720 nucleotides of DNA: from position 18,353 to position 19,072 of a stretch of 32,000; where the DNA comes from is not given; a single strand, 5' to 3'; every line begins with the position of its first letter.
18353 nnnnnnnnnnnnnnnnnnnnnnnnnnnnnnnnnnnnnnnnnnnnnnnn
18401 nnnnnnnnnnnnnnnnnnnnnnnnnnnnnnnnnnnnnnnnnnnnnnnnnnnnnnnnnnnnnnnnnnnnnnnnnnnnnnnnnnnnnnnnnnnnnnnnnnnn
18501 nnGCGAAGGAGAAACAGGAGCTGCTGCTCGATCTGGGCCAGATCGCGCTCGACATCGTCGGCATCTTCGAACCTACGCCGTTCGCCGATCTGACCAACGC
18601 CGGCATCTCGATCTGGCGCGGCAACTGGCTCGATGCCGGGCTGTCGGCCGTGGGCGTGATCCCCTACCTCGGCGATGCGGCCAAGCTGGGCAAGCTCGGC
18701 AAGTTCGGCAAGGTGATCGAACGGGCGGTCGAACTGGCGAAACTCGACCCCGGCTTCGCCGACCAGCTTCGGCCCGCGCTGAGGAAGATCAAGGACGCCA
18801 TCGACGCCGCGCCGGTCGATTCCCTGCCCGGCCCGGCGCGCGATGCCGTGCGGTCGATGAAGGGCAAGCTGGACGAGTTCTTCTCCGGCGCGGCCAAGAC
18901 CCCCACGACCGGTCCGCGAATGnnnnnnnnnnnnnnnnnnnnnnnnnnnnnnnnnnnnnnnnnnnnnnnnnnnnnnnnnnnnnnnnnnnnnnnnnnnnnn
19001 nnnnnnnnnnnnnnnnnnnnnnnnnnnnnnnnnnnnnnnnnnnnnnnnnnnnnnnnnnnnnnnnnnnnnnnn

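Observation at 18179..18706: Unassigned N-terminal region and PT-TG-like segment: delivery route unknown, no secretion system linked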

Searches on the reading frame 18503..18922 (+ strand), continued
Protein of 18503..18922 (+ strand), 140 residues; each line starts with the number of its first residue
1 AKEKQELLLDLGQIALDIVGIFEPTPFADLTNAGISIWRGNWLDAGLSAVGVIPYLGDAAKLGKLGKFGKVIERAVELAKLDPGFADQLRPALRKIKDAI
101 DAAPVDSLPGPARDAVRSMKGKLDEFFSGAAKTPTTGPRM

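Call 57: search_solved_structures(query=A2, max_evalue=10, show_alignments=3)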
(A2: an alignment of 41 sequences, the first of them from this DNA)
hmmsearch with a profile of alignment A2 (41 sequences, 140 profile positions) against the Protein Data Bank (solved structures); distinct sequences matched with E-value up to 10: 43.
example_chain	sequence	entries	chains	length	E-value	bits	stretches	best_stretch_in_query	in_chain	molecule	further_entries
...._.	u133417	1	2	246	0.0011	22.2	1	67-106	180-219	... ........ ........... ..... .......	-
7uni_A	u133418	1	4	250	0.0011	22.1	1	67-106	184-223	SP2-ZnPPaM designed chlorophyll dimer protein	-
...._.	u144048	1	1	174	0.054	16.6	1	91-137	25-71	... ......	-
5yl9_A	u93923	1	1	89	0.074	16.2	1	76-130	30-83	Spike glycoprotein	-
5zuv_A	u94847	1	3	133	0.078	16.1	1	76-131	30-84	Spike glycoprotein,Spike glycoprotein,inhibitor EK1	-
8qkd_A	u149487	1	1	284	0.079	16.1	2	65-112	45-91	sc-CC-5-24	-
9trk_A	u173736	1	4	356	0.11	15.7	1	52-133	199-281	histidine kinase,Gcn4p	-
7f0k_A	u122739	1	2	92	0.15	15.2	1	59-136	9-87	Kinetoplastid membrane protein KMP-11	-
8tve_A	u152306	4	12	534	0.17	15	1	64-107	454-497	Langya henipavirus fusion protein in postfusion state | Langya henipavirus fusion protein in prefusion state | Langya henipavirus postfusion F protein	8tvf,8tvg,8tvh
5j10_A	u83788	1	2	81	0.19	14.9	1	74-135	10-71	peptide design 2L4HC2_24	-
5y70_A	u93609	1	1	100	0.2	14.8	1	59-136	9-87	Kinetoplastid membrane protein 11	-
8glt_1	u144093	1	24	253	0.22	14.7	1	67-107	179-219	C2-chlorophyll-comp_O32-15_ctermHis, polyalanine model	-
7bqr_A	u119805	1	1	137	0.35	14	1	59-128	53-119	Mussoc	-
2lse_A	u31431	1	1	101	0.42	13.8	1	90-133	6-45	Four Helix Bundle Protein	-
8i3j_A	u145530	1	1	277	0.49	13.5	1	53-134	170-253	Dynein axonemal heavy chain 1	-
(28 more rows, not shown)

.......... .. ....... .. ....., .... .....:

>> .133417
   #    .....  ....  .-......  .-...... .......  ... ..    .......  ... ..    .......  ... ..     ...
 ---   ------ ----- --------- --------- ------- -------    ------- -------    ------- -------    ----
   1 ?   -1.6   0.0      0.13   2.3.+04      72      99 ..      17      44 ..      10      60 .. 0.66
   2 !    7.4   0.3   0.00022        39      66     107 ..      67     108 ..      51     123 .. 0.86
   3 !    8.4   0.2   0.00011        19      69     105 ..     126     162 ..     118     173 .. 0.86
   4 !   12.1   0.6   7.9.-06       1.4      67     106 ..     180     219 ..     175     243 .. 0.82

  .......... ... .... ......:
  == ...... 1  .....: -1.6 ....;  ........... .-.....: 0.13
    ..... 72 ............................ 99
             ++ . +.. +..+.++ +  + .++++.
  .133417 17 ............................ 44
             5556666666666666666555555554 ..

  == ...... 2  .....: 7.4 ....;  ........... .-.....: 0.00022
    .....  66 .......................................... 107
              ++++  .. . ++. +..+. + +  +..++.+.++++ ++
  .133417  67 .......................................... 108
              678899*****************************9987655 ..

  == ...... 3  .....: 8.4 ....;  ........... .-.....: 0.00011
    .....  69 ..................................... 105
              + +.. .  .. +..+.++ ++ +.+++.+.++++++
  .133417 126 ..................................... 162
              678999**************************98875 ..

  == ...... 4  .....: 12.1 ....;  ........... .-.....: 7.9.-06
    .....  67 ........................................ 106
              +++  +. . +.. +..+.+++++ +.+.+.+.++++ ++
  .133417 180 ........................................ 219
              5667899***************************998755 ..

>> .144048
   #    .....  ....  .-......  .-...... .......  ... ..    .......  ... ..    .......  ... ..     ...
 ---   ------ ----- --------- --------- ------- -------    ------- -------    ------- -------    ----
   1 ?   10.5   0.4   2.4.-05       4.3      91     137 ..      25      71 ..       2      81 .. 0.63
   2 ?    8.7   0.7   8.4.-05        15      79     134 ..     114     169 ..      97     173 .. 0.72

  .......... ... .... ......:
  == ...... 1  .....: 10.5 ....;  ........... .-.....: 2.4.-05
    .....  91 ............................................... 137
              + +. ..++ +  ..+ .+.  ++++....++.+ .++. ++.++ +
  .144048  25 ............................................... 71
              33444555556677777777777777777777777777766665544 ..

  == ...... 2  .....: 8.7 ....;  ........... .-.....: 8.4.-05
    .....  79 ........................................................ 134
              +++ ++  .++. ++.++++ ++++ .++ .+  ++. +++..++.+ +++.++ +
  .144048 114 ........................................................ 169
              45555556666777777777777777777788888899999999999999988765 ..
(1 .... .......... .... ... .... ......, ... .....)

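Call 66: search_protein_families(library=pfam, alignment_id=A4, max_evalue=0.001)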
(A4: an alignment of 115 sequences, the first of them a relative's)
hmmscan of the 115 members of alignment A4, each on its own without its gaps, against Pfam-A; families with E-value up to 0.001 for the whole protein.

A. member 1, P0100 (370 aa): 0 families

B. families by the number of members that match (of 115 scanned): 17 families
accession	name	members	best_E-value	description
PF13930.12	Endonuclea_NS_2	21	2.5e-35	DNA/RNA non-specific endonuclease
PF12639.13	Colicin-DNase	10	9.4e-20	DNase/tRNase domain of colicin-like bacteriocin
PF14414.12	WHH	10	3.7e-15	A nuclease of the HNH/ENDO VII superfamily with conserved WHH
PF15538.12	Ntox46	5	9.9e-30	Bacterial toxin 46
PF21814.2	DUF6883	4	1.3e-24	Domain of unknown function (DUF6883)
PF01844.29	HNH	4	0.00047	HNH endonuclease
PF14436.11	EndoU_bacteria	3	4.5e-21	Bacterial EndoU nuclease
PF18451.7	CdiA_C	3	9e-14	Contact-dependent growth inhibition CdiA C-terminal domain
PF18431.6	RNAse_A_bac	2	2e-31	Bacterial CdiA-CT RNAse A domain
PF11429.13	Colicin_D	2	4.9e-25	Colicin D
PF15648.12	Tox-REase-5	1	8.4e-09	Restriction endonuclease fold toxin 5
PF14412.12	AHH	1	3.2e-07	A nuclease family of the HNH/ENDO VII superfamily with conserved AHH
PF15644.12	Gln_amidase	1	0.00028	Papain fold toxin 1, glutamine deamidase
PF02267.23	Rib_hydrolayse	1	0.00045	ADP-ribosyl cyclase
PF08601.15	PAP1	1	0.00055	Transcription factor PAP1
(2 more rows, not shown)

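Call 71: search_protein_families(library=pfam, proteins=[L052:4-699:+, L052:1061-3265:+, L052:3267-3941:+, L052:3954-5075:+, L052:5080-6114:+, L052:6114-7280:+, L052:7323-8249:+, L052:8274-9509:+, L052:12152-12598:+, L052:12802-14421:+], max_evalue=0.001)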
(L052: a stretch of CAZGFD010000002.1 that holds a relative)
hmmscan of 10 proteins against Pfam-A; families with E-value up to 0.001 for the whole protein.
L052:4-699:+ (231 aa): 2 families
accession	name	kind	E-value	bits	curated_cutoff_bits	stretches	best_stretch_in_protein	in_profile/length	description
PF07724.20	AAA_2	-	3e-43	148.2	27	1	1-129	39-164/166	AAA domain (Cdc48 subfamily)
PF10431.15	ClpB_D2-small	-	3e-13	50.1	21.9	1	137-209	2-73/81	C-terminal, D2-small domain, of ClpB protein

L052:1061-3265:+ (734 aa): 5 families
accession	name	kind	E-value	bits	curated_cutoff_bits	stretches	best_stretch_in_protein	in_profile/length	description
PF05954.17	Phage_GPD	-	1.4e-97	327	30.1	1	29-328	1-301/305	Phage tail baseplate hub (GPD)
PF22178.3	Gp5_trimer_C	-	1.7e-44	151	30.9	3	473-584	1-112/112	Bacteriophage T4 gp5 C-terminal trimerisation domain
PF04717.18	Phage_base_V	-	4e-16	59.6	23.8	1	391-456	14-75/75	Type VI secretion system/phage-baseplate injector OB domain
PF06715.18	Gp5_C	-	1.1e-12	47.5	20.4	2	555-577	2-24/24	Gp5 C-terminal repeat (3 copies)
PF20093.5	DUF6484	-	4.6e-05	24.5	27.6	1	433-455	39-61/61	Domain of unknown function (DUF6484)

L052:3267-3941:+ (224 aa): 2 families
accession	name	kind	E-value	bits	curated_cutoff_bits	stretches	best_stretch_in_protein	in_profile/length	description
PF20093.5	DUF6484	-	2.4e-19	70.2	27.6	1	83-143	1-61/61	Domain of unknown function (DUF6484)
PF04717.18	Phage_base_V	-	0.0006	20.5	23.8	0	122-144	53-75/75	Type VI secretion system/phage-baseplate injector OB domain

L052:3954-5075:+ (373 aa): 1 family
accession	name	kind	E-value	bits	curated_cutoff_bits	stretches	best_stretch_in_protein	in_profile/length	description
PF09937.14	DUF2169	-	8.9e-99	331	25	1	20-317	1-294/294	Uncharacterized protein conserved in bacteria (DUF2169)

L052:5080-6114:+ (344 aa): 1 family
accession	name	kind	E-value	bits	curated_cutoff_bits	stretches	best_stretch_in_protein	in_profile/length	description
PF00109.32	ketoacyl-synt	-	0.00039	20.6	20.8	1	134-198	177-248/252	Beta-ketoacyl synthase, N-terminal domain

L052:6114-7280:+ (388 aa): 2 families
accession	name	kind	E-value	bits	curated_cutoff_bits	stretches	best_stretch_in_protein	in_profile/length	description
PF13665.11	Tox-PAAR-like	-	2.6e-32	111.6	31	1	21-132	2-106/108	Toxin PAAR-like domain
PF15635.11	Tox-GHH2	-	6.3e-22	78.6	25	1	238-345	1-122/122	GHH signature containing HNH/Endo VII superfamily nuclease toxin 2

L052:7323-8249:+ (308 aa): 0 families

L052:8274-9509:+ (411 aa): 1 family
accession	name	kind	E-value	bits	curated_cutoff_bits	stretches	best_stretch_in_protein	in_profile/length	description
PF13646.12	HEAT_2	-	3.3e-10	40.6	27.7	1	150-216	3-70/88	HEAT repeats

L052:12152-12598:+ (148 aa): 0 families

L052:12802-14421:+ (539 aa): 3 families
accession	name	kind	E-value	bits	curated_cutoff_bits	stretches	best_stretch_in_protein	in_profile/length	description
PF00498.31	FHA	-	3e-18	66.4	20.7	1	36-98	2-67/67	FHA domain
PF01464.25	SLT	-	3.8e-14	52.7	21.3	1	370-480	11-108/117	Transglycosylase SLT domain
PF16697.10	Yop-YscD_cpl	-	9.6e-12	45.4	33.2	1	33-99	17-85/94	Inner membrane component of T3SS, cytoplasmic domain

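Call 72: search_protein_families(library=pfam, proteins=[L028:8-646:+, L028:671-2071:+, L028:2075-3700:+, L028:3759-6623:+, L028:6678-7601:+, L028:7525-8181:+, L028:8772-9731:-, L028:8215-8775:-, L028:11122-11796:-, L028:13161-15224:+], max_evalue=0.001)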
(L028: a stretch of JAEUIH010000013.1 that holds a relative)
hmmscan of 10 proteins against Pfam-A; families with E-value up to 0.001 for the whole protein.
L028:8-646:+ (212 aa): 2 families
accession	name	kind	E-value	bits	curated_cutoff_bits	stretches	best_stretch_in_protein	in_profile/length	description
PF07724.20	AAA_2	-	5.8e-34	118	27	1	2-110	60-165/166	AAA domain (Cdc48 subfamily)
PF10431.15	ClpB_D2-small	-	7.1e-15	55.3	21.9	1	116-194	1-79/81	C-terminal, D2-small domain, of ClpB protein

L028:671-2071:+ (466 aa): 29 families (the best 25 are shown)
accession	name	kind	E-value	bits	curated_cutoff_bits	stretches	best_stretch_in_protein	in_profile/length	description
PF07719.23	TPR_2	-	5.6e-34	113.9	27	2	128-160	1-33/34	Tetratricopeptide repeat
PF13181.12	TPR_8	-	8.3e-31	103.9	25.7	3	61-90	2-31/34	Tetratricopeptide repeat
PF00515.34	TPR_1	-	3.6e-30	103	27.8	2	128-160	1-33/34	Tetratricopeptide repeat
PF13414.12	TPR_11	-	1.5e-29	101.8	26.8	4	38-74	6-42/42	TPR repeat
PF13432.12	TPR_16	-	1.5e-19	70.5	32.7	2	108-160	11-63/65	Tetratricopeptide repeat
PF08241.18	Methyltransf_11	-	8.1e-17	62.1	21.2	1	295-387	1-95/95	Methyltransferase domain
PF13431.12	TPR_17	-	2.5e-16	58.9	24.4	0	49-81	2-34/34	Tetratricopeptide repeat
PF13489.12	Methyltransf_23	-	6.8e-16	58.9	27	1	284-437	17-160/164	Methyltransferase domain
PF13649.12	Methyltransf_25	-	8e-16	59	27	1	294-383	1-97/97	Methyltransferase domain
PF13424.12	TPR_12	-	1.7e-15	57.4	30.1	3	98-159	7-76/77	Tetratricopeptide repeat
PF08242.18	Methyltransf_12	-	2.9e-15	57.2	30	1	295-385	1-98/98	Methyltransferase domain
PF14559.12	TPR_19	-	1.9e-14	54.2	25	1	37-88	2-53/68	Tetratricopeptide repeat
PF13374.12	TPR_10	-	3e-14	52.9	27.5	0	132-158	6-32/42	Tetratricopeptide repeat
PF13428.12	TPR_14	-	3e-14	52.6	23.5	0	95-135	2-42/44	Tetratricopeptide repeat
PF13847.12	Methyltransf_31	-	5.9e-14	52.4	27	1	289-403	2-127/145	Methyltransferase domain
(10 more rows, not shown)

L028:2075-3700:+ (541 aa): 1 family
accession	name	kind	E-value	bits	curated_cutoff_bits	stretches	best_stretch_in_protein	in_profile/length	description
PF03781.23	FGE-sulfatase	-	4.8e-51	174.3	23.3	1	51-300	5-254/255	Sulfatase-modifying factor enzyme 1-like domain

L028:3759-6623:+ (954 aa): 6 families
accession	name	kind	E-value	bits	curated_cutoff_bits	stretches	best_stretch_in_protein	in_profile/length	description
PF13692.12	Glyco_trans_1_4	-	3.8e-44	150.8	27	2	767-902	5-141/142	Glycosyl transferases group 1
PF00534.26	Glycos_transf_1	-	9.8e-43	146.1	26.4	2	768-916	20-171/172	Glycosyl transferases group 1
PF13439.12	Glyco_transf_4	-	2e-17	64.2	28.5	1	202-343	2-166/170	Glycosyltransferase Family 4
PF20706.3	GT4-conflict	-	1.9e-10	40.7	26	1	717-880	154-323/385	Family 4 Glycosyltransferase in conflict systems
PF13579.12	Glyco_trans_4_4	-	1e-06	29.6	29.7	0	202-337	1-153/158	Glycosyl transferase 4-like domain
PF13524.12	Glyco_trans_1_2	-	5.2e-06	26.9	25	0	798-930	18-141/144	Glycosyl transferase-like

L028:6678-7601:+ (307 aa): 0 families

L028:7525-8181:+ (218 aa): 0 families

L028:8772-9731:- (319 aa): 0 families

L028:8215-8775:- (186 aa): 0 families

L028:11122-11796:- (224 aa): 1 family
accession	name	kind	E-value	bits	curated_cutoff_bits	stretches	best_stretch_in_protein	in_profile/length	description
PF05488.18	PAAR_motif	-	1.3e-24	86.7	27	1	147-216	2-70/70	PAAR motif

L028:13161-15224:+ (687 aa): 4 families
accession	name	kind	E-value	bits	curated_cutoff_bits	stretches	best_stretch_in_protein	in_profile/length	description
PF05954.17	Phage_GPD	-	1.5e-80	271.1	30.1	1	30-333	1-302/305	Phage tail baseplate hub (GPD)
PF22178.3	Gp5_trimer_C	-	2.1e-22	79.8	30.9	1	476-583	1-96/112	Bacteriophage T4 gp5 C-terminal trimerisation domain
PF04717.18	Phage_base_V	-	2.1e-17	63.7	23.8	1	391-459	11-75/75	Type VI secretion system/phage-baseplate injector OB domain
PF20093.5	DUF6484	-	1.2e-06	29.5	27.6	1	435-458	38-61/61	Domain of unknown function (DUF6484)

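Call 94: find_related_loci(query=A2, collection=metagenome_contigs, flank=10000)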
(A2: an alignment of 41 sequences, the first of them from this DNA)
Query A2 (140 aa) in metagenome_contigs; peptide patterns used: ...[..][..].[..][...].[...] (x = any residue, [..] = any of these).
72 stretches matched a pattern; 45 encode a relative of the query (tblastn E <= 1e-3); 45 distinct loci.
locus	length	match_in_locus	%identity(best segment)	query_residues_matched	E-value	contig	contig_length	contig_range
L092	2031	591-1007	76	1-140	9e-69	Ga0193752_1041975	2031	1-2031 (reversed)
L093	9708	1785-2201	74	1-140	8e-66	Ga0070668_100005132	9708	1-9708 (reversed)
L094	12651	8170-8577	61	7-140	3e-45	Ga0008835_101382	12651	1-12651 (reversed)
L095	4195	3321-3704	56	4-128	5e-43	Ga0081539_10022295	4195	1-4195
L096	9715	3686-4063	56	3-128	3e-42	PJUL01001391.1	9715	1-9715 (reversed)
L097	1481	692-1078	53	3-131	2e-43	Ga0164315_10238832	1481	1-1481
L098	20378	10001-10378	56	3-128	3e-42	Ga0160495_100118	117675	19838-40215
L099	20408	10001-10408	52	1-133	2e-41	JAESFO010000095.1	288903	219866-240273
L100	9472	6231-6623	53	3-133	7e-41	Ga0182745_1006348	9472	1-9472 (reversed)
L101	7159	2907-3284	54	3-128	3e-40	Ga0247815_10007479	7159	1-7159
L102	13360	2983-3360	57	3-128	2e-39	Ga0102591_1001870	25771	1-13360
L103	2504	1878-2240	53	6-126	3e-39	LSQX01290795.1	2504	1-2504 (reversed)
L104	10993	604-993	49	1-130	3e-38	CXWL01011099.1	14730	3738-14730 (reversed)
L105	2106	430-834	49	6-133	8e-38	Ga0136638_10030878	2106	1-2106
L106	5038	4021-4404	52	7-131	2e-36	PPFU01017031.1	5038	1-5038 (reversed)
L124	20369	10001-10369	46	2-125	7e-31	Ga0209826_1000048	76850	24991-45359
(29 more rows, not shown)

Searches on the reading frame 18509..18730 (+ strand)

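Call 5: search_protein_families(library=pfam, proteins=[window:18509-18730:+], max_evalue=10)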
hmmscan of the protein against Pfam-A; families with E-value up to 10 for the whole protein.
window:18509-18730:+ (74 aa): 1 family
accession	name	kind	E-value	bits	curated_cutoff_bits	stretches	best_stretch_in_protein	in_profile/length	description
PF21815.4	PAS_PdeA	-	0.0033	17.8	21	1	29-51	81-103/106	PdeA-like PAS domain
